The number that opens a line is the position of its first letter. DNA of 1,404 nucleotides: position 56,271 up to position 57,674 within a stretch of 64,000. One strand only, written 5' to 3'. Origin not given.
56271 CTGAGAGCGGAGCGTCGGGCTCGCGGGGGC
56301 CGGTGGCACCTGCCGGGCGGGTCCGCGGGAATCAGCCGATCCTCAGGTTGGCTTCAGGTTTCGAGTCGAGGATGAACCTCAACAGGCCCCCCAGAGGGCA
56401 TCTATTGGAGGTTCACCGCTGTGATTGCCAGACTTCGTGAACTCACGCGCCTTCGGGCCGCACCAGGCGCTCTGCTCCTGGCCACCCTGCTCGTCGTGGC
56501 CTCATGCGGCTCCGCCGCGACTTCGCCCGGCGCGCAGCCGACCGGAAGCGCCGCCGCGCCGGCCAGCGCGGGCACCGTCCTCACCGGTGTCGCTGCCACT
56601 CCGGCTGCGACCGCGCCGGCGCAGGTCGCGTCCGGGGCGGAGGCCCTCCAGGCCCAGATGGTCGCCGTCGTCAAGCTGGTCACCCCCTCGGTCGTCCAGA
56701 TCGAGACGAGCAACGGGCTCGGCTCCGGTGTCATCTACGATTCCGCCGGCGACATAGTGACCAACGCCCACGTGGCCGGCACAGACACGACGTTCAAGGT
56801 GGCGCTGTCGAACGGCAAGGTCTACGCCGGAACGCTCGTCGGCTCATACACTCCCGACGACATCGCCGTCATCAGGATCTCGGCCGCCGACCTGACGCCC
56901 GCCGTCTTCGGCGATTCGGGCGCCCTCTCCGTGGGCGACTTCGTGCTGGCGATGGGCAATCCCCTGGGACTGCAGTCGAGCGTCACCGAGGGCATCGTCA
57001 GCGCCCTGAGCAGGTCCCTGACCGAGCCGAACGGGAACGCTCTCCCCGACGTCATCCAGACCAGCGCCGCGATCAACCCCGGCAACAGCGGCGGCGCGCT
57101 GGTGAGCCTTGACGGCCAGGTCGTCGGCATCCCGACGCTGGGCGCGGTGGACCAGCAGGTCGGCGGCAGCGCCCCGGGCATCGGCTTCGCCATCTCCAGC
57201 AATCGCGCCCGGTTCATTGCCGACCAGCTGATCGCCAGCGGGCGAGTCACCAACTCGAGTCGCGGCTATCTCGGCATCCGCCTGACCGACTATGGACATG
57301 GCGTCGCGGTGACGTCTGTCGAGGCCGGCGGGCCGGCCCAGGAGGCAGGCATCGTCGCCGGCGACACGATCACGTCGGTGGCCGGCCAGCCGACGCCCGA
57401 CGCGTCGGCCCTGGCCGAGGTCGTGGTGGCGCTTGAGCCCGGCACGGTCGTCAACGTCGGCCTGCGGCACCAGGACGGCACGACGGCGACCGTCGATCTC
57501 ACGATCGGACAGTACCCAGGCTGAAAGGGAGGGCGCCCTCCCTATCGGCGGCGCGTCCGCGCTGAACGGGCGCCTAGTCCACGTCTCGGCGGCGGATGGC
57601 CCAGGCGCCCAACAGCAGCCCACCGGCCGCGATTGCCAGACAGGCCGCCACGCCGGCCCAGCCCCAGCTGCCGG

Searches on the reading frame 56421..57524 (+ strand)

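Call 4: search_protein_families(library=ncbifam, proteins=[window:56421-57524:+], max_evalue=0.001)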
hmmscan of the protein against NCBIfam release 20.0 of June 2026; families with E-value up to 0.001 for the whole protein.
window:56421-57524:+ (367 aa): 14 families
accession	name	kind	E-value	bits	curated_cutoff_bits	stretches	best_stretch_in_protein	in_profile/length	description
TIGR02037.1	degP_htrA_DO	subfamily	2.6e-67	227.7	416.2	1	93-364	54-329/434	Do family serine endopeptidase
NF041521.1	HhoA_HhoB_HtrA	equivalog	7.1e-55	186.6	450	2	93-290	51-240/335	HhoA/HhoB/HtrA family serine endopeptidase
NF008147.1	PRK10898.1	equivalog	1.3e-53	182.4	408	1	71-366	46-351/352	outer membrane-stress sensor serine endopeptidase DegS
NF047968.1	SerProtHtrA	equivalog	1.1e-51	176.4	470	1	87-356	70-351/357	serine protease HtrA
TIGR02038.1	protease_degS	equivalog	1.8e-50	172.1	422.95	1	96-365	75-349/351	outer membrane-stress sensor serine endopeptidase DegS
NF007526.1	PRK10139.1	equivalog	5.6e-49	167.1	756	1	88-363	80-360/456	serine endoprotease DegQ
NF008189.1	PRK10942.1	equivalog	1e-46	159.4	720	1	98-364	112-383/477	serine endoprotease DegP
NF050055.1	SerProtHtrAMycob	equivalog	7.4e-45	153.8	800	1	68-347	192-484/502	serine protease HtrA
NF053637.1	SerProtHtrAspr2045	equivalog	1.2e-40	139.6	650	1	99-291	103-300/394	serine protease HtrA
NF040960.1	MamE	equivalog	1.7e-35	122.7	800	2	37-269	63-293/659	magnetosome formation protease MamE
NF033740.0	MarP_fam_protase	equivalog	1.4e-17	63.8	250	1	64-237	172-350/390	MarP family serine protease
TIGR00225.1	prc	subfamily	5.4e-06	25.7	218.6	1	278-362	47-131/335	C-terminal processing peptidase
NF041199.1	trx7_PDZ_seleno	equivalog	9.9e-05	21.4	300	1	284-352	195-263/390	Trx7/PDZ domain-containing (seleno)protein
NF045591.1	Cterm_S41_CtpZ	exception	0.00029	19.7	525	1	292-360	123-192/403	carboxyl-terminal processing protease CtpZ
